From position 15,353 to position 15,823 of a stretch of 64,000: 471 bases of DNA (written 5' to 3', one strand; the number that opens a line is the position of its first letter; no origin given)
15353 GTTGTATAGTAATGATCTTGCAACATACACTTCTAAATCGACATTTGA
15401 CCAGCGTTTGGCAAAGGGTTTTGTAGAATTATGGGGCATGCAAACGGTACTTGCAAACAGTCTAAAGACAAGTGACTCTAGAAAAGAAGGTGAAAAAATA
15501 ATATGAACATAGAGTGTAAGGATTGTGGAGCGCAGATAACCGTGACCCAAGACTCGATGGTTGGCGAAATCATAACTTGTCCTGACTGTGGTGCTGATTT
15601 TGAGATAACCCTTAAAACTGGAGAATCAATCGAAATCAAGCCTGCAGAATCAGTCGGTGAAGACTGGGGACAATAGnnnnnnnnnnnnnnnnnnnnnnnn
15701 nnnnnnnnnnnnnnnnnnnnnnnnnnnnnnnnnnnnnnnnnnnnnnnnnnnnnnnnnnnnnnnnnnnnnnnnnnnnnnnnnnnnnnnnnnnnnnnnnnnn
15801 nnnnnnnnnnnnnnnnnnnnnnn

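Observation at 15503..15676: Second LysW carrier ends in Gln (EDWGQ) and is coupled to ArgX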

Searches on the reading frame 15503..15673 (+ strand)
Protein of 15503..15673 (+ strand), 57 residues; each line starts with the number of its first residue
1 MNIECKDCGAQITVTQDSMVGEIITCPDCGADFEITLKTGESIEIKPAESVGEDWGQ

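Call 3: search_protein_families(library=pfam, proteins=[window:15503-15673:+], max_evalue=0.01)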
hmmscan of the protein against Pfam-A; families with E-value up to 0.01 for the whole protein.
window:15503-15673:+ (57 aa): 23 families
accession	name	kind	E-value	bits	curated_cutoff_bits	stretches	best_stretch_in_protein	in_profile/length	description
PF21344.3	Zn_ribbon_LysW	-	5.5e-13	48.8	27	1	4-48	2-44/46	Alpha-aminoadipate carrier protein LysW-like, globular domain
PF13717.11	Zn_ribbon_4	-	7.3e-06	26.3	30.3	0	23-35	2-14/36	zinc-ribbon domain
PF01155.25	HypA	-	2.3e-05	24.8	28.9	1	2-48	70-110/112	Hydrogenase/urease nickel incorporation, metallochaperone, hypA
PF09723.15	Zn_ribbon_8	-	2.6e-05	24.6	34.4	1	4-32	7-36/41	Zinc ribbon domain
PF23550.1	zf_Tbcl_Rhp7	-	5.7e-05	23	27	0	20-36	1-17/39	DNA repair protein rhp7 treble clef domain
PF08271.17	Zn_Ribbon_TF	-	0.00031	20.7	29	1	4-31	2-27/43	TFIIB zinc-binding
PF13719.11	Zn_ribbon_5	-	0.00047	20.3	29.3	0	23-35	2-14/37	zinc-ribbon domain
PF07503.17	zf-HYPF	-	0.00057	20.1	23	0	23-35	21-33/34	HypF finger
PF24441.1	DUF7560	-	0.00064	19.8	27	0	24-36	6-18/44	Family of unknown function (DUF7560)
PF14354.12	Lar_restr_allev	-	0.00066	20.3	28.6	0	12-38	14-42/58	Restriction alleviation protein Lar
PF23137.1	HVO_0758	-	0.00066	19.9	27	1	3-33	21-52/55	HVO_0758 mu-protein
PF18439.7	zf_UBZ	-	0.0013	18.8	25.6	0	24-37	3-16/32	Ubiquitin-Binding Zinc Finger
PF24463.1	DUF7577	-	0.0016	18.4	28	0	24-31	3-10/27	Domain of unknown function (DUF7577)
PF13248.11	Zn_ribbon_3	-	0.0024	17.7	27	0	24-33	17-26/26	zinc-ribbon domain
PF23455.1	DUF7129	-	0.0026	17.9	30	1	4-32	13-36/45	Domain of unknown function (DUF7129)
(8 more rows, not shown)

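Call 4: search_protein_families(library=ncbifam, proteins=[window:15503-15673:+], max_evalue=0.001)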
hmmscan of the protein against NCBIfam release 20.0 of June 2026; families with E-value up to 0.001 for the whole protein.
window:15503-15673:+ (57 aa): 5 families
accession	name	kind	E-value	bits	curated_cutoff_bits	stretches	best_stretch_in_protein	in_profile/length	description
NF041070.1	carrier_LysW_Arch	domain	1.5e-23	82.6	75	1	1-57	1-57/57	alpha-aminoadipate/glutamate carrier protein LysW/ArgW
TIGR01206.1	lysW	equivalog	5.4e-09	35.8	53.2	1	1-56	1-53/54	lysine biosynthesis protein LysW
TIGR02098.1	MJ0042_CXXC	domain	8e-08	31.9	20.9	0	1-18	1-18/38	MJ0042-type zinc finger domain-containing protein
TIGR02605.1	CxxC_CxxC_SSSS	subfamily_domain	5.1e-05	23.3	31.3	1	4-38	7-42/52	FmdB family zinc ribbon protein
NF041912.1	HVO_0758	equivalog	0.00011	22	70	1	3-33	21-52/55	HVO_0758 family zinc finger protein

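Call 5: find_homologous_proteins(query=window:15503-15673:+, max_evalue=0.001)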
Query seq(57 aa) (57 aa): 280 proteins with E <= 0.001 among 280 candidates; the best 120 are listed.
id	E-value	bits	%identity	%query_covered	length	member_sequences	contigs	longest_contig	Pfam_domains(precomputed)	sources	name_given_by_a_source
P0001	2.2e-31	123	100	100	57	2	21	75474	PF21344.4,PF13717.12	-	-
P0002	5.3e-31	122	98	100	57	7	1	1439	PF01155.26,PF21344.4,PF13717.12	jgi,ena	jgi:alpha-aminoadipate carrier protein LysW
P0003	5.5e-30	119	96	100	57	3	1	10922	PF01155.26,PF21344.4,PF13717.12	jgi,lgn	jgi:alpha-aminoadipate/glutamate carrier protein LysW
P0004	5.7e-30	119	96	100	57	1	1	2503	PF21344.4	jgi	-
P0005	6.6e-30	118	96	100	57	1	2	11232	PF21344.4,PF13717.12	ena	-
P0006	7.9e-30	118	95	100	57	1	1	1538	PF21344.4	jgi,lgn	jgi:alpha-aminoadipate carrier protein LysW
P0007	9.2e-30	118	95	100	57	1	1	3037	PF21344.4,PF13717.12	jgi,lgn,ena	jgi:alpha-aminoadipate carrier protein LysW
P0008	1.6e-29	117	96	100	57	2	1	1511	PF21344.4,PF13717.12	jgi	jgi:alpha-aminoadipate/glutamate carrier protein LysW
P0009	2.1e-29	117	95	100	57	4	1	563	PF21344.4,PF13717.12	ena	-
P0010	4.7e-29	116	95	100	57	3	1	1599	PF21344.4,PF13717.12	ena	-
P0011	5.9e-29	115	95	100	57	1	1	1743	PF21344.4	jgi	jgi:alpha-aminoadipate carrier protein LysW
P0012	6.1e-29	115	95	100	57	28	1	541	PF21344.4,PF09723.16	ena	-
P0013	8.2e-29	115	95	100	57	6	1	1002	PF21344.4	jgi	-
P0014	1.1e-28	115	95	100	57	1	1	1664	PF21344.4,PF13717.12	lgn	-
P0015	1.3e-28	114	93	100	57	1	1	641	PF21344.4,PF13717.12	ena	-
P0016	1.4e-28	114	95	100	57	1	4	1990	PF21344.4,PF13717.12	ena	-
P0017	2.9e-28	113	95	100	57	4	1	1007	PF21344.4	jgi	jgi:alpha-aminoadipate carrier protein LysW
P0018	1.4e-27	111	89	100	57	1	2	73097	PF21344.4,PF13717.12,PF09723.16,PF08271.18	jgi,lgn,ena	jgi:alpha-aminoadipate carrier protein LysW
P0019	1.6e-27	111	89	100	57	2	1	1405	PF21344.4,PF13717.12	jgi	-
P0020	4.5e-27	110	88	100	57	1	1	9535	PF21344.4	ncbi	-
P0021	6.7e-27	109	89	100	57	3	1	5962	PF21344.4,PF13717.12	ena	-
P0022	2.6e-26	107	89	100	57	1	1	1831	PF21344.4,PF13717.12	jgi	-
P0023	1.1e-25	105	84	100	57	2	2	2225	PF21344.4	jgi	-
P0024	1.5e-25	105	82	100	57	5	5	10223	PF21344.4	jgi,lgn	jgi:alpha-aminoadipate/glutamate carrier protein LysW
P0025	2.4e-25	104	81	100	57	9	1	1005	PF21344.4,PF13717.12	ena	-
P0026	5.5e-25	103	82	100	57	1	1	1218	PF21344.4,PF13717.12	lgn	-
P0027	8.1e-25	102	81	100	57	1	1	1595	PF21344.4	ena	-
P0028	1.1e-24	102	81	100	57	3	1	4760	PF21344.4,PF13717.12,PF09723.16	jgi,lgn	jgi:alpha-aminoadipate/glutamate carrier protein LysW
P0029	2.3e-24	101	82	100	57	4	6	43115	PF21344.4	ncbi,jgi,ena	-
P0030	2.4e-24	101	81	100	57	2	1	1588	PF21344.4,PF13717.12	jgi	jgi:alpha-aminoadipate/glutamate carrier protein LysW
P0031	2.9e-24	101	79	100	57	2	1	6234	PF21344.4,PF13717.12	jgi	jgi:alpha-aminoadipate carrier protein LysW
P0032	3.3e-24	101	79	100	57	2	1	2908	PF01155.26,PF21344.4,PF13717.12,PF09723.16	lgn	-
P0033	3.5e-24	100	81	100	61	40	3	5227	PF21344.4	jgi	jgi:alpha-aminoadipate/glutamate carrier protein LysW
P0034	4.0e-24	100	81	100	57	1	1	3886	PF21344.4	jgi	jgi:alpha-aminoadipate carrier protein LysW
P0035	4.4e-24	100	79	100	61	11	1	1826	PF21344.4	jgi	jgi:alpha-aminoadipate/glutamate carrier protein LysW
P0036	8.1e-24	99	81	100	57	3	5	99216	PF21344.4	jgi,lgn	jgi:alpha-aminoadipate carrier protein LysW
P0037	1.5e-23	98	77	100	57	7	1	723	PF21344.4,PF13717.12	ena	-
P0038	1.5e-23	98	81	100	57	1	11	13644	PF21344.4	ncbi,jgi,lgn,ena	jgi:alpha-aminoadipate carrier protein LysW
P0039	2.0e-23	98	77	100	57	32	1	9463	PF21344.4,PF13717.12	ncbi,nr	ncbi:MAG: alpha-aminoadipate/glutamate carrier protein LysW/ArgW [Nitrososphaeraceae archaeon]|nr:al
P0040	2.5e-23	98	81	100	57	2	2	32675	PF21344.4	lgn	-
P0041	2.8e-23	98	81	100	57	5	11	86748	PF21344.4,PF13717.12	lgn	-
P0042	3.0e-23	98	77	100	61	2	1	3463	PF21344.4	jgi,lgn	jgi:alpha-aminoadipate/glutamate carrier protein LysW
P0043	3.2e-23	97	79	100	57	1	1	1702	PF13719.11,PF21344.4,PF09723.16,PF08271.18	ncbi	-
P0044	3.2e-23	97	77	100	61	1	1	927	PF21344.4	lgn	-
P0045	3.2e-23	97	75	100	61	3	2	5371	PF21344.4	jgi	jgi:alpha-aminoadipate/glutamate carrier protein LysW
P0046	3.3e-23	97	79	100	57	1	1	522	PF21344.4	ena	-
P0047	4.0e-23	97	74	100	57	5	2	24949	PF21344.4,PF13717.12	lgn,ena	-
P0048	5.9e-23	97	75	100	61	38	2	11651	PF21344.4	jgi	jgi:alpha-aminoadipate carrier protein LysW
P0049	6.6e-23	96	77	100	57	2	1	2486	PF21344.4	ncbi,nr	ncbi:MAG TPA: alpha-aminoadipate/glutamate carrier protein LysW/ArgW [Nitrososphaeraceae archaeon]|n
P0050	7.5e-23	96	79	100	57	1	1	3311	PF21344.4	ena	-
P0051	1.6e-22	95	74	100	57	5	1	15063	PF21344.4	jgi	jgi:alpha-aminoadipate/glutamate carrier protein LysW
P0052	3.0e-22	94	75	100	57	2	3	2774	PF21344.4,PF08271.18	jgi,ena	-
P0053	3.1e-22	94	72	100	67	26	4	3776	PF21344.4,PF13717.12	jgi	jgi:alpha-aminoadipate carrier protein LysW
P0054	3.8e-22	94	77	100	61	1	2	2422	PF21344.4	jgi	jgi:alpha-aminoadipate/glutamate carrier protein LysW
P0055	4.5e-22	94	75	100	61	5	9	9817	PF21344.4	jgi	jgi:alpha-aminoadipate carrier protein LysW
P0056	5.4e-22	94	75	100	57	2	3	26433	PF21344.4,PF09723.16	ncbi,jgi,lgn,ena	jgi:alpha-aminoadipate carrier protein LysW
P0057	8.5e-22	93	75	100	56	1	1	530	PF21344.4,PF13717.12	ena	-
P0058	9.6e-22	93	72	100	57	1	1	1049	PF21344.4,PF13717.12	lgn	-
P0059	1.3e-21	92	72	100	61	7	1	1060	PF21344.4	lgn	-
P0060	1.4e-21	92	68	100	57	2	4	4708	PF21344.4,PF13717.12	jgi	jgi:alpha-aminoadipate/glutamate carrier protein LysW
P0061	1.9e-21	92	72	100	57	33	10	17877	PF21344.4,PF13717.12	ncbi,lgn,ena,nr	ncbi:MAG TPA: alpha-aminoadipate/glutamate carrier protein LysW/ArgW [Nitrososphaeraceae archaeon]|n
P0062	2.5e-21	92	70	100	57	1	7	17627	PF21344.4,PF13717.12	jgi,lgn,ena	jgi:alpha-aminoadipate carrier protein LysW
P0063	2.8e-21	91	70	100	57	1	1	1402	PF21344.4,PF13717.12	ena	-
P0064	3.3e-21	91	72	100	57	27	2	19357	PF21344.4,PF13717.12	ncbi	ncbi:lysine biosynthesis protein LysW [soil metagenome]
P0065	5.4e-21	90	68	100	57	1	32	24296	PF21344.4,PF13717.12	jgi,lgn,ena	jgi:alpha-aminoadipate carrier protein LysW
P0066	5.6e-21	90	70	100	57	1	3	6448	PF21344.4,PF13717.12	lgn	-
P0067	6.1e-21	90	70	100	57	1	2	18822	PF21344.4,PF13717.12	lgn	-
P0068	1.1e-20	90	68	100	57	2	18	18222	PF21344.4,PF13717.12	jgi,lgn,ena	jgi:alpha-aminoadipate carrier protein LysW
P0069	1.1e-20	90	67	100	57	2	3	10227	PF13719.11,PF21344.4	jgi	jgi:alpha-aminoadipate/glutamate carrier protein LysW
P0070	2.1e-20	89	70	100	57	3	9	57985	PF13719.11,PF21344.4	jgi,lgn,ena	-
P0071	2.1e-20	89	68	100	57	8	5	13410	PF21344.4,PF09723.16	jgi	jgi:alpha-aminoadipate carrier protein LysW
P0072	2.3e-20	89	75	100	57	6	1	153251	PF13719.11,PF21344.4,PF13717.12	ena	-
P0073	2.7e-20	88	65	100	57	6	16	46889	PF13719.11,PF21344.4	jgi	jgi:alpha-aminoadipate carrier protein LysW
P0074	2.9e-20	88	68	100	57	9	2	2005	PF21344.4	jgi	jgi:alpha-aminoadipate/glutamate carrier protein LysW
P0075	3.0e-20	88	68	100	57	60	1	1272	PF21344.4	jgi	jgi:alpha-aminoadipate/glutamate carrier protein LysW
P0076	3.5e-20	88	67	100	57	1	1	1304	PF21344.4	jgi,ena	-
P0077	4.4e-20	88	67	100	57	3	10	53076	PF21344.4,PF13717.12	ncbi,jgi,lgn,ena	jgi:alpha-aminoadipate/glutamate carrier protein LysW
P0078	5.1e-20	87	68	100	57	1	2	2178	PF21344.4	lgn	-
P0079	5.2e-20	87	65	100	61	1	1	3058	PF21344.4,PF13717.12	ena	-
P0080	5.6e-20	87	68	100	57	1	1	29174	PF21344.4,PF13717.12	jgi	jgi:alpha-aminoadipate carrier protein LysW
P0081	5.7e-20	87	68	100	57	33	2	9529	PF21344.4,PF13717.12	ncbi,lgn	-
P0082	5.7e-20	87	67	100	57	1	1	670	PF21344.4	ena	-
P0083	6.3e-20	87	65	100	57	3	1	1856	PF21344.4,PF13717.12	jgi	jgi:alpha-aminoadipate carrier protein LysW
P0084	8.0e-20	87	67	100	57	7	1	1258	PF21344.4,PF13717.12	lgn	-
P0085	8.4e-20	87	68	100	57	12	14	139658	PF21344.4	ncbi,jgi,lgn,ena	jgi:alpha-aminoadipate carrier protein LysW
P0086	8.4e-20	87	70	100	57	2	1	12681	PF21344.4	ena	-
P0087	1.0e-19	86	68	100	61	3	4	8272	PF18439.8,PF21344.4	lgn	-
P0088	1.1e-19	86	67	100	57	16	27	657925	PF21344.4,PF13717.12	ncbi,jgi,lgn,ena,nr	ncbi:MAG: alpha-aminoadipate/glutamate carrier protein LysW [Candidatus Nitrosopolaris sp.]|jgi:alph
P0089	1.7e-19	86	64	98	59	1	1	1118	PF21344.4,PF13717.12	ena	-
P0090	1.9e-19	86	68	100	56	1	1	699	PF21344.4,PF13717.12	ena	-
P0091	2.0e-19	86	67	100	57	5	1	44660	PF13719.11,PF21344.4,PF13717.12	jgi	jgi:alpha-aminoadipate carrier protein LysW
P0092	2.2e-19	85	65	100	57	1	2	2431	PF21344.4,PF13717.12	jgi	jgi:alpha-aminoadipate carrier protein LysW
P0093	2.3e-19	85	65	100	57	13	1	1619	PF21344.4,PF13717.12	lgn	-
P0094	2.8e-19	85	67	100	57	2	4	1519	PF21344.4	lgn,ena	-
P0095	2.9e-19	85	65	100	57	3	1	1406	PF21344.4,PF13717.12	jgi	jgi:alpha-aminoadipate carrier protein LysW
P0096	3.6e-19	85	63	98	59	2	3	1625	PF21344.4,PF13717.12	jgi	jgi:alpha-aminoadipate carrier protein LysW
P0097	3.8e-19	85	64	98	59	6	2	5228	PF21344.4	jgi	jgi:alpha-aminoadipate/glutamate carrier protein LysW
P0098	3.9e-19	85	65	100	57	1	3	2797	PF21344.4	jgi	-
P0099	4.1e-19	85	65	100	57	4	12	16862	PF21344.4,PF13717.12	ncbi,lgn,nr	ncbi:MAG TPA: alpha-aminoadipate/glutamate carrier protein LysW/ArgW [Methanosarcina sp.]|nr:alpha-a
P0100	4.1e-19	85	65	100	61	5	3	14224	PF21344.4,PF13717.12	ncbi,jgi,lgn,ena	jgi:alpha-aminoadipate carrier protein LysW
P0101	4.1e-19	85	64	96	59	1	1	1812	PF21344.4,PF13717.12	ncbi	-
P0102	4.2e-19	85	64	98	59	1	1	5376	PF21344.4,PF13717.12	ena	-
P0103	4.3e-19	85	67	100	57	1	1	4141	PF21344.4,PF13717.12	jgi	jgi:alpha-aminoadipate/glutamate carrier protein LysW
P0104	4.7e-19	84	63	98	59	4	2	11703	PF21344.4,PF13717.12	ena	-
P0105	5.0e-19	84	61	98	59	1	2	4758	PF21344.4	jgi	jgi:alpha-aminoadipate/glutamate carrier protein LysW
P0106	5.7e-19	84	63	100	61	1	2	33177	PF21344.4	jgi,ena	-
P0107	6.5e-19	84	68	100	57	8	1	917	PF21344.4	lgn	-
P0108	6.7e-19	84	65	100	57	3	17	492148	PF21344.4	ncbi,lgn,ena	ncbi:MAG: alpha-aminoadipate/glutamate carrier protein LysW [Nitrososphaeraceae archaeon]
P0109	7.3e-19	84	65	100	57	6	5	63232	PF21344.4,PF13717.12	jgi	jgi:alpha-aminoadipate/glutamate carrier protein LysW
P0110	1.0e-18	83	61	98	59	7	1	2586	PF21344.4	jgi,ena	jgi:alpha-aminoadipate carrier protein LysW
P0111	1.0e-18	83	95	72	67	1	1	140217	PF21344.4,PF13717.12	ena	-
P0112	1.1e-18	83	63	100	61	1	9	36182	PF21344.4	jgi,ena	-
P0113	1.8e-18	83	63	98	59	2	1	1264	PF21344.4,PF13717.12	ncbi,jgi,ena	jgi:alpha-aminoadipate/glutamate carrier protein LysW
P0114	2.0e-18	82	63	100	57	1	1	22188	PF21344.4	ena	-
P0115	2.2e-18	82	63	98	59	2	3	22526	PF21344.4,PF13717.12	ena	-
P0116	2.3e-18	82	67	100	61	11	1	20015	PF21344.4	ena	-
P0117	2.4e-18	82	63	98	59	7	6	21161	PF21344.4,PF13717.12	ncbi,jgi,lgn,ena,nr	ncbi:MAG: lysine biosynthesis protein LysW [Thermoproteota archaeon]|jgi:alpha-aminoadipate carrier 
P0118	2.6e-18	82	61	100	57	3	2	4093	PF21344.4,PF13717.12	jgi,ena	jgi:alpha-aminoadipate carrier protein LysW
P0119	2.7e-18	82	58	100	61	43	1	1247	PF21344.4,PF13717.12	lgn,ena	-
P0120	3.0e-18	82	63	98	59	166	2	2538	PF21344.4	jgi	jgi:alpha-aminoadipate/glutamate carrier protein LysW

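Call 18: find_related_loci(query=A1, collection=genome_contigs, flank=10000)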
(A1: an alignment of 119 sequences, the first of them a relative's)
Query A1 (57 aa) in genome_contigs; peptide patterns used: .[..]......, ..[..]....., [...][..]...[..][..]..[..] (x = any residue, [..] = any of these).
599 stretches matched a pattern (row limit reached: there are more); 560 encode a relative of the query (tblastn E <= 1e-3); the best 80 are kept; 80 distinct loci.
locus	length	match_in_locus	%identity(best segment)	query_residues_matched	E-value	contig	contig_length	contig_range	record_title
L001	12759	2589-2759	96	1-57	2e-32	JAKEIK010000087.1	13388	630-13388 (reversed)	MAG: Nitrososphaeraceae archaeon isolate HEB2_70 S1Ck127_1986570, whole genome shotgun sequence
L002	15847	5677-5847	96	1-57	2e-32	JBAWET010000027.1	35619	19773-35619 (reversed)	MAG: Nitrososphaeraceae archaeon isolate MFD07858_ilm_asm_bin2 k127_58284, whole genome shotgun sequence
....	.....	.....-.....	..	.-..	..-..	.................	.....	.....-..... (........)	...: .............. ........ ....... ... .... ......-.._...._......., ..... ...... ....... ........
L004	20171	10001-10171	79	1-57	6e-28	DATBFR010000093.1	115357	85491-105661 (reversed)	MAG TPA_asm: Nitrososphaeraceae archaeon isolate SMAG_U3816 k141_305740, whole genome shotgun sequence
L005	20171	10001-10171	74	1-57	5e-26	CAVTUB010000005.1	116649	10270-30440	MAG: uncultured Nitrososphaerales archaeon isolate MFD05176.bin.3.288 genome assembly, contig: contig_70470, whole genom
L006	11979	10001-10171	72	1-57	6e-26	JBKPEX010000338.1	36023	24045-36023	MAG: Thermoproteota archaeon isolate HAY_GS_MAG_00003 HAY_GS_000000195900, whole genome shotgun sequence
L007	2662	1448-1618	75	1-57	1e-25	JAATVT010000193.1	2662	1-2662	Nitrososphaerales archaeon TH5893 k141_32848605, whole genome shotgun sequence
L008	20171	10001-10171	68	1-57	7e-25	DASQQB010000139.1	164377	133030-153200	MAG TPA_asm: Nitrososphaeraceae archaeon isolate SMAG_U10845 k141_86722, whole genome shotgun sequence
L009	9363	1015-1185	70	1-57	6e-25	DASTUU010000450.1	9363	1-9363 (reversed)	MAG TPA_asm: Nitrososphaeraceae archaeon isolate SMAG_U2341 k141_238846, whole genome shotgun sequence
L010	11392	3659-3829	74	1-57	8e-25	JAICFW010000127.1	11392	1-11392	MAG: Nitrososphaeraceae archaeon isolate bin_OS2.4 k141_262972, whole genome shotgun sequence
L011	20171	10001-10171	74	1-57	9e-25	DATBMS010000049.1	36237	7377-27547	MAG TPA_asm: Nitrososphaeraceae archaeon isolate SMAG_U4004 k141_1562370, whole genome shotgun sequence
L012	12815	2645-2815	70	1-57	9e-25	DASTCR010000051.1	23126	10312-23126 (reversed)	MAG TPA_asm: Nitrososphaeraceae archaeon isolate SMAG_U798 k141_1284984, whole genome shotgun sequence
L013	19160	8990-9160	70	1-57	9e-25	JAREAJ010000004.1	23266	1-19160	MAG: Nitrososphaeraceae archaeon isolate C_No_T5_bin.4 scaffold_291, whole genome shotgun sequence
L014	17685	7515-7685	74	1-57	1e-24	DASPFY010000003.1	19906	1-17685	MAG TPA_asm: Nitrososphaeraceae archaeon isolate SMAG_U16437 k141_1571680, whole genome shotgun sequence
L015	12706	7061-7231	74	1-57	1e-24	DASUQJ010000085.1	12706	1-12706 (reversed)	MAG TPA_asm: Nitrososphaeraceae archaeon isolate SMAG_U1678 k141_741739, whole genome shotgun sequence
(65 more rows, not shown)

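Call 20: search_protein_representatives(protein=window:15503-15673:+)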
Query: 57 residues. Proteins with E-value up to 0.001 (for the whole library): 517; up to 1e-10: 11; up to 1e-30: 0. The best 150 are listed.
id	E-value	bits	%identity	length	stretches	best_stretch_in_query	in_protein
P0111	3.3e-19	83.3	95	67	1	1-41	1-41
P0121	1.3e-17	78.3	59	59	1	2-57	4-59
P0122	2.5e-13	64.9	51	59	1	2-57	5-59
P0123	6.3e-13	63.6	74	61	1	2-39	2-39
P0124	1.3e-12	62.6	45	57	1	2-57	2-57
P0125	1.5e-12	62.4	45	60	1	2-57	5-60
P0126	2.4e-12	61.8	36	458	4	4-43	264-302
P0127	5.6e-12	60.6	57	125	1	3-57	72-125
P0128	1.8e-11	59.1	46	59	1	4-57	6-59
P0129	3.2e-11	58.3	48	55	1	4-57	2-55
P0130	3.5e-11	58.1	58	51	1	4-57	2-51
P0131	1.2e-10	56.5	40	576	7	3-31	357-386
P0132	1.8e-10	55.9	52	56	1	1-57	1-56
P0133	2.8e-10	55.3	35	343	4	3-38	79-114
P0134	3.3e-10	55.1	44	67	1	3-57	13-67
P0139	7.0e-10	54.0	54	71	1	4-57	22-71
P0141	9.1e-10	53.7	50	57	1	3-57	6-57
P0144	1.6e-09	52.9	51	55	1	2-57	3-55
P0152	2.8e-09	52.2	49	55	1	1-57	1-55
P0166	3.6e-08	48.7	48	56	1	2-57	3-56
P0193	2.8e-07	45.9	49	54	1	2-57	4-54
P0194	2.8e-07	45.9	46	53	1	2-57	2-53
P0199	3.5e-07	45.6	42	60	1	3-57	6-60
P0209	4.8e-07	45.2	48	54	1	4-57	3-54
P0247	2.0e-06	43.2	40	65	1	2-57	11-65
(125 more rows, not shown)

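Call 24: list_cluster_members(proteins=[P0139, P0141, P0144, P0152, P0166, P0193, P0194, P0199, P0209, P0247])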
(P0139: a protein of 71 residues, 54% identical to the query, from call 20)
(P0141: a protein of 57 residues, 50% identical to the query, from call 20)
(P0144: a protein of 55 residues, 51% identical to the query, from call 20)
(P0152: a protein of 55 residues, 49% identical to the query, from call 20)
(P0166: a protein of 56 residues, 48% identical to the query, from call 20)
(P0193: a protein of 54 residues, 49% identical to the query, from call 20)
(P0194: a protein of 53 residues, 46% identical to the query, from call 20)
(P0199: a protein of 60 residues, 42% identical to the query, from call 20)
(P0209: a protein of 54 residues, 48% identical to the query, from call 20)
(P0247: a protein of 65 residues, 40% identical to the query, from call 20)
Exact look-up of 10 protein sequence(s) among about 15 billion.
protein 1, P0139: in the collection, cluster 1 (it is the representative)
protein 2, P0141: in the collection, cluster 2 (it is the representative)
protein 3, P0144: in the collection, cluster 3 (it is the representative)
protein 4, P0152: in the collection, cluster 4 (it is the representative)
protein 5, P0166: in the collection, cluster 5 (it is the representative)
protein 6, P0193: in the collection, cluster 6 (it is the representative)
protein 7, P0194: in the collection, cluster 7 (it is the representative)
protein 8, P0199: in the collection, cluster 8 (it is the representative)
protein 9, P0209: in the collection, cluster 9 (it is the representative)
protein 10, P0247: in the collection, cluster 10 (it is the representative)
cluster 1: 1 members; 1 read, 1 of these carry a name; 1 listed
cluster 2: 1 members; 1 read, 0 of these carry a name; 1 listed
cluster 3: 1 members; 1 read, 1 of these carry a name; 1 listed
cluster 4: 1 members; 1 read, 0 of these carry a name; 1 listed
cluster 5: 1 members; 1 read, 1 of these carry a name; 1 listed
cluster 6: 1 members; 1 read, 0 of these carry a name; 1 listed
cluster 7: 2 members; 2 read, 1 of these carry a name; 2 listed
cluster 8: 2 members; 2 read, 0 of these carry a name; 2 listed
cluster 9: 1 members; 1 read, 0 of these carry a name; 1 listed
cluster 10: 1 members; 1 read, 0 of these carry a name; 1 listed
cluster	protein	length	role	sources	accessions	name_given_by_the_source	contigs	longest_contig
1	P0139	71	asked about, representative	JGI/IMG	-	alpha-aminoadipate/glutamate carrier protein LysW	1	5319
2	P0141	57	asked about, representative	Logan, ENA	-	-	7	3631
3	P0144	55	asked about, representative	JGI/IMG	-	alpha-aminoadipate carrier protein LysW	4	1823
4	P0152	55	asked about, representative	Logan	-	-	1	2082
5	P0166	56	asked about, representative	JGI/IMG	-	alpha-aminoadipate carrier protein LysW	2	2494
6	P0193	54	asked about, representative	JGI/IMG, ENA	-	-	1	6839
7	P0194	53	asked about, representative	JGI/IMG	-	DNA-directed RNA polymerase subunit RPC12/RpoP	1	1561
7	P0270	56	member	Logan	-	-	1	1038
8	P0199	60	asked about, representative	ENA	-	-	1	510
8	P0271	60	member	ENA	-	-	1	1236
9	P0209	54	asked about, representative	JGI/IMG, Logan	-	-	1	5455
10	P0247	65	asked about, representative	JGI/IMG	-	-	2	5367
